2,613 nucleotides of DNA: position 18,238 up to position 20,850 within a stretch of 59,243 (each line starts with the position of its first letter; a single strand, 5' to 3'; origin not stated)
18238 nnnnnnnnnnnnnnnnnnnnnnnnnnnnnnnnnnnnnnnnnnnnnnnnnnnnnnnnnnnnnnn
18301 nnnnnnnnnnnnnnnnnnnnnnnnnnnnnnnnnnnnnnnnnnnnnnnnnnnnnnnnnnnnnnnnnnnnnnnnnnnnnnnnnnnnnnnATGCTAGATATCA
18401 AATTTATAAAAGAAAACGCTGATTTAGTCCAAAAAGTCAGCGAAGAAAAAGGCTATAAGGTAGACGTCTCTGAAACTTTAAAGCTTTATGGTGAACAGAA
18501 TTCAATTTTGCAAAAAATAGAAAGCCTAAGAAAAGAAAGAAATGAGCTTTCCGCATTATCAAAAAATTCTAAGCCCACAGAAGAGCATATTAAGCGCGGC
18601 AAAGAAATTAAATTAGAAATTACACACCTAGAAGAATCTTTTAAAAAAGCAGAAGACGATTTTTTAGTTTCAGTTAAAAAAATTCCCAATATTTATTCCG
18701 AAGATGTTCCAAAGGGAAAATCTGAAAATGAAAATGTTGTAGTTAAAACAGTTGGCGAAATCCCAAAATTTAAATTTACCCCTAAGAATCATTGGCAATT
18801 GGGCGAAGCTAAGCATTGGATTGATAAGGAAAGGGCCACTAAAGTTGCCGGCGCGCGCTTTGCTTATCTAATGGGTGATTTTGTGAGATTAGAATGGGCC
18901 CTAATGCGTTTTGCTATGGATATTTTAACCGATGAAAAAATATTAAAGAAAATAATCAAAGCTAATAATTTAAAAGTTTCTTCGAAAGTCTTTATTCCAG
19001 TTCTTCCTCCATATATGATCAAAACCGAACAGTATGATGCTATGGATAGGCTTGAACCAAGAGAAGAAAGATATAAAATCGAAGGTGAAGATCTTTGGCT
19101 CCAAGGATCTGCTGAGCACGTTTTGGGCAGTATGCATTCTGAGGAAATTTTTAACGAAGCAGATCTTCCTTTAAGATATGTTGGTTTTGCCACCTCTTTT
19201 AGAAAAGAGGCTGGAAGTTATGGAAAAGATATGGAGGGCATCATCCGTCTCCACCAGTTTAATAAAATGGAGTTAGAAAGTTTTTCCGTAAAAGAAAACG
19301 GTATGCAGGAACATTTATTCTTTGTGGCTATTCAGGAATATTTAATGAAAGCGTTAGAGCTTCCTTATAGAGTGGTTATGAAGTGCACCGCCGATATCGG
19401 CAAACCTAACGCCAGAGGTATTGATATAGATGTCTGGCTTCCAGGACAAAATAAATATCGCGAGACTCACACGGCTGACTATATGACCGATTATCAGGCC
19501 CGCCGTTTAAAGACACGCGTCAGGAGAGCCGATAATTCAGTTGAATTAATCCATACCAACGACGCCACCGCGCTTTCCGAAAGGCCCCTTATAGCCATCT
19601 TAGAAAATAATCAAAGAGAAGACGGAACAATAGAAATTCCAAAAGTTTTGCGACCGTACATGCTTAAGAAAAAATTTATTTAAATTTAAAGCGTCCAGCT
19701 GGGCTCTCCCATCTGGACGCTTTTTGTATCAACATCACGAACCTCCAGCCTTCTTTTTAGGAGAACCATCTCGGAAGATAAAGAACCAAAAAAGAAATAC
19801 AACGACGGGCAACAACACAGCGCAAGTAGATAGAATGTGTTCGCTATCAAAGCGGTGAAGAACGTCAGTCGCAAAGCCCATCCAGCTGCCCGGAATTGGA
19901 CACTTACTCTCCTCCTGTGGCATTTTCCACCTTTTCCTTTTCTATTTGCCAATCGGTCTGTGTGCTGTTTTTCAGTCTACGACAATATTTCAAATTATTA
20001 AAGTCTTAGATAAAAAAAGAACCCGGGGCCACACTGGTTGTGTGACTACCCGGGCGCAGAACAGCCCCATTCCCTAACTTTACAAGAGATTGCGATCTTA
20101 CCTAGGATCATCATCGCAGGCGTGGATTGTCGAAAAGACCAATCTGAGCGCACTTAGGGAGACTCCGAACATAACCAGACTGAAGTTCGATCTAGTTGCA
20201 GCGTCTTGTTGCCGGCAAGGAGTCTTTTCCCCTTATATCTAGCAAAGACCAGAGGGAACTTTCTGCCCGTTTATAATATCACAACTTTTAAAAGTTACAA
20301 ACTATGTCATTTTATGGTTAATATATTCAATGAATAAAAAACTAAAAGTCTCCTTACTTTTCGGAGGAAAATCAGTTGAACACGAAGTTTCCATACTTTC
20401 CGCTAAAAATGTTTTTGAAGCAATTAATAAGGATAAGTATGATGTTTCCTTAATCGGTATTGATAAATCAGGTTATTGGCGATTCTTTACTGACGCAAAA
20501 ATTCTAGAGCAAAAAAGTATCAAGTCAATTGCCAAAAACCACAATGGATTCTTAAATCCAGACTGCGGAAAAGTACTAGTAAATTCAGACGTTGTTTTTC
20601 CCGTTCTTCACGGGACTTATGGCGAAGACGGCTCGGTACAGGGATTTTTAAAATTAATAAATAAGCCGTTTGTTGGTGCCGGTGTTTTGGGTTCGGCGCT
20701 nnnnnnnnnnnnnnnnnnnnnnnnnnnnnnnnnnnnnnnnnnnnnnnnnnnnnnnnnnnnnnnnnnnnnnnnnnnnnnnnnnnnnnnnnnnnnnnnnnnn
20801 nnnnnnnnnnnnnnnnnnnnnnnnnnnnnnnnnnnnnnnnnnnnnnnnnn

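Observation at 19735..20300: Island F: 250-nt structured RNA ending in an intrinsic terminator, followed by an SD-led 62-aa membrane peptide (riboswitch/attenuator-like layout)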

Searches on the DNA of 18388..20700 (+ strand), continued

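Call 66: search_with_rna_model(model_id=R1, sources=[L094, L095], max_evalue=10, filters=off)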
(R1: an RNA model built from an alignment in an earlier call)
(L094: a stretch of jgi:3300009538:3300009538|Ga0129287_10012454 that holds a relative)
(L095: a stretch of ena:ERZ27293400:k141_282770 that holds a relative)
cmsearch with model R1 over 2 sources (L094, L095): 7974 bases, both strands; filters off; matches with E-value up to 10: 65.
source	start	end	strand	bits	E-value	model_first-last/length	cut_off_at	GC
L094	1813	1861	-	8.9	0.024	1-216/216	no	0.43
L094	3520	3569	+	8.5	0.032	1-216/216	no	0.44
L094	462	507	-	6.8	0.1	1-216/216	no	0.65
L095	3502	3563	+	5.5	0.23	1-216/216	no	0.32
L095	1738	1818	+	4.5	0.47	1-216/216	no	0.48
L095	1463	1573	+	4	0.62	1-216/216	no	0.42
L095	3872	3900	+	3.9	0.7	1-216/216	no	0.34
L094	2615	2692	-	3.5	0.9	1-216/216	no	0.41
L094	110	172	-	3.4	0.97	1-216/216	no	0.41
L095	2998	3033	+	3.1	1.2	1-216/216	no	0.44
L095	3366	3394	-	3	1.2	1-216/216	no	0.38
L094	635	688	-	2.8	1.4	1-216/216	no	0.5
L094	540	576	-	2.8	1.5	1-216/216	no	0.3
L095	508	535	+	2.5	1.7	1-216/216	no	0.61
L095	579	680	-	2.5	1.7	1-216/216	no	0.4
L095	204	240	+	2.5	1.8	1-216/216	no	0.46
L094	2277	2349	-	2.5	1.8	1-216/216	no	0.36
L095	37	116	+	2.1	2.2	1-216/216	no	0.32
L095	871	929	-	2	2.5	1-216/216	no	0.36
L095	3838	3861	+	1.9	2.6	1-216/216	no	0.17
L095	3510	3592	-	1.8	2.7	1-216/216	no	0.34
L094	2051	2094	+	1.7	2.9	1-216/216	no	0.23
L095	1945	1963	+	1.7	3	157-175/216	no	0.37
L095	3785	3905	-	1.7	3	1-216/216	no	0.28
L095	153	197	+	1.6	3.1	1-216/216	no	0.38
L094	2272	2326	+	1.6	3.2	1-216/216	no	0.33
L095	2788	2845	-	1.6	3.3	1-216/216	no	0.24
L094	3532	3544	-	1.5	3.5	1-216/216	no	0.54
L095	3593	3688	-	1.3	3.8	1-216/216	no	0.33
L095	1619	1632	+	1.3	3.8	60-73/216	no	0.36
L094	3299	3379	+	1.3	3.8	1-216/216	no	0.41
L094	2886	2907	+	1.3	3.8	1-216/216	no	0.45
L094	3184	3198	-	1.3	3.9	60-73/216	no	0.6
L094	2021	2053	-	1.2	4.2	1-216/216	no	0.3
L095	2460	2540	+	1.1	4.3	1-216/216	no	0.3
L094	1926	1982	+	1.1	4.3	1-216/216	no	0.32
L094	2168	2194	+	1.1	4.3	1-216/216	no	0.56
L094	1874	1894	+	1.1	4.4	1-216/216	no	0.33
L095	2679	2692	+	1.1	4.4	60-73/216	no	0.43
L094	987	1004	+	1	4.7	1-216/216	no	0.5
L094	2920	2939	+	0.8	5.2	1-216/216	no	0.35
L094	1639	1694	+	0.8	5.6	1-216/216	no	0.41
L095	186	197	-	0.7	5.7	1-216/216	no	0.42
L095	3728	3773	+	0.6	6.3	1-216/216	no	0.35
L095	3073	3129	+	0.6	6.3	1-216/216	no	0.33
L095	1102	1198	+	0.5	6.6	1-216/216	no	0.29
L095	2638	2657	-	0.5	6.7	1-216/216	no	0.5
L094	85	101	+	0.4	6.9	1-216/216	no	0.65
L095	1105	1148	-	0.4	7.1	1-216/216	no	0.32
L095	1290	1318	-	0.3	7.4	1-216/216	no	0.38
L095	1945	1994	-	0.3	7.6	1-216/216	no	0.32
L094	1451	1482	+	0.3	7.6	1-216/216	no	0.22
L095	3932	3958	-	0.3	7.7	1-216/216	no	0.41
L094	2828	2852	-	0.2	7.8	1-216/216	no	0.64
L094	1763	1783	+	0.2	8.2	1-216/216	no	0.38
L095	263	289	+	0.1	8.4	1-216/216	no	0.48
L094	2823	2847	+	0.1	8.7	1-216/216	no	0.56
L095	1277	1298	+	0.1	8.8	1-216/216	no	0.45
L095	210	233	-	0.1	8.8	1-216/216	no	0.46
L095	471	492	+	0.1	8.8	1-216/216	no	0.5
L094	2456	2504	+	0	9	1-216/216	no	0.47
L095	2098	2201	-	0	9.2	26-193/216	no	0.36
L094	1665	1706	-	-0.1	9.7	1-216/216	no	0.26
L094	983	1009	-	-0.1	9.9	1-216/216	no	0.52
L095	2944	3020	-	-0.1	10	1-216/216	no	0.45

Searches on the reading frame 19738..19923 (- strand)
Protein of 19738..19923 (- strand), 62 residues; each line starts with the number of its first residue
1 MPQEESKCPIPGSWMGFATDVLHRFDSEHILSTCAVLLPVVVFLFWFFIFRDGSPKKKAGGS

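Call 11: find_homologous_proteins(query=window:19738-19923:-, max_evalue=10)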
Query seq(62 aa): no candidate shares three 5-residue words with the query. No homologue found.

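Call 33: search_protein_representatives(protein=window:19738-19923:-)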
Query: 62 residues. Proteins with E-value up to 0.001 (for the whole library): 0; up to 1e-10: 0; up to 1e-30: 0. The best 0 are listed.
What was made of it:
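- The peptide is an orphan (calls 11, 33).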

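Call 48: search_protein_families(library=pfam, proteins=[window:19738-19923:-], max_evalue=0.01)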
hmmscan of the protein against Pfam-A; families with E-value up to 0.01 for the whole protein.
seq(62 aa): 0 families

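Call 53: find_homologous_proteins(query=A4, max_evalue=10)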
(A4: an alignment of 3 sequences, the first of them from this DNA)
Query A4 (3 sequences) (62 aa, profile of the alignment): 2 proteins with E <= 10 among 9 candidates.
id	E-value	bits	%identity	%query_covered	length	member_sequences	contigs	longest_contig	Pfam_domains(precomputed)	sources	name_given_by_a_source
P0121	1.2e-27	113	83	10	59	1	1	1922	-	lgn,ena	-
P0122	1.3e-24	104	67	15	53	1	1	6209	-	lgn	-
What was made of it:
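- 19735..19923 (-): 62-aa micro-protein ORF: N-terminal (E/D)SKCP motif, one TM helix (residues about 30-51), basic tail. No homologue exists elsewhere (calls 11, 33, 53).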

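Call 54: find_encoding_contigs(protein=P0121, flank=3000, max_places=5)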
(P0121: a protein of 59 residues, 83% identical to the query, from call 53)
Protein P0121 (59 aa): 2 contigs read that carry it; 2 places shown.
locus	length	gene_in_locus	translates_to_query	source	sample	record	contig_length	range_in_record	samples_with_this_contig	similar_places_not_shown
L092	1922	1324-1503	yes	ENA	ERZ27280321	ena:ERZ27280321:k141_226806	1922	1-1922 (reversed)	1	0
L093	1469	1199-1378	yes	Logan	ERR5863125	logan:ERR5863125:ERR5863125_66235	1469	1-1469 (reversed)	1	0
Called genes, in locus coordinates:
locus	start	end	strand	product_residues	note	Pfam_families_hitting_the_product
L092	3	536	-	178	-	?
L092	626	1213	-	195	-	-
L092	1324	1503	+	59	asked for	-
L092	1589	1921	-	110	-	?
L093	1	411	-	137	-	?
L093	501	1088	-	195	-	-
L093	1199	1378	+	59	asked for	-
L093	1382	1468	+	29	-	?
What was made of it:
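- Tried and rejected: The word-index search, phmmer against 1.84 billion representatives, and a profile search returned only the two orthologues themselves (calls 11, 33, 53, 54).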

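Call 70: search_protein_families(library=padloc, proteins=[window:19738-19923:-], max_evalue=1)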
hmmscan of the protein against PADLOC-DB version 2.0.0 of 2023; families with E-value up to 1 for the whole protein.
seq(62 aa): 0 families

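Call 71: search_protein_families(library=ncbifam, proteins=[window:19738-19923:-], max_evalue=1)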
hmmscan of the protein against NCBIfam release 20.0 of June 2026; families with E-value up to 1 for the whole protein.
seq(62 aa): 0 families
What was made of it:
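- Tried and rejected: Pfam, PADLOC and NCBIfam gave nothing credible (calls 48, 70, 71).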
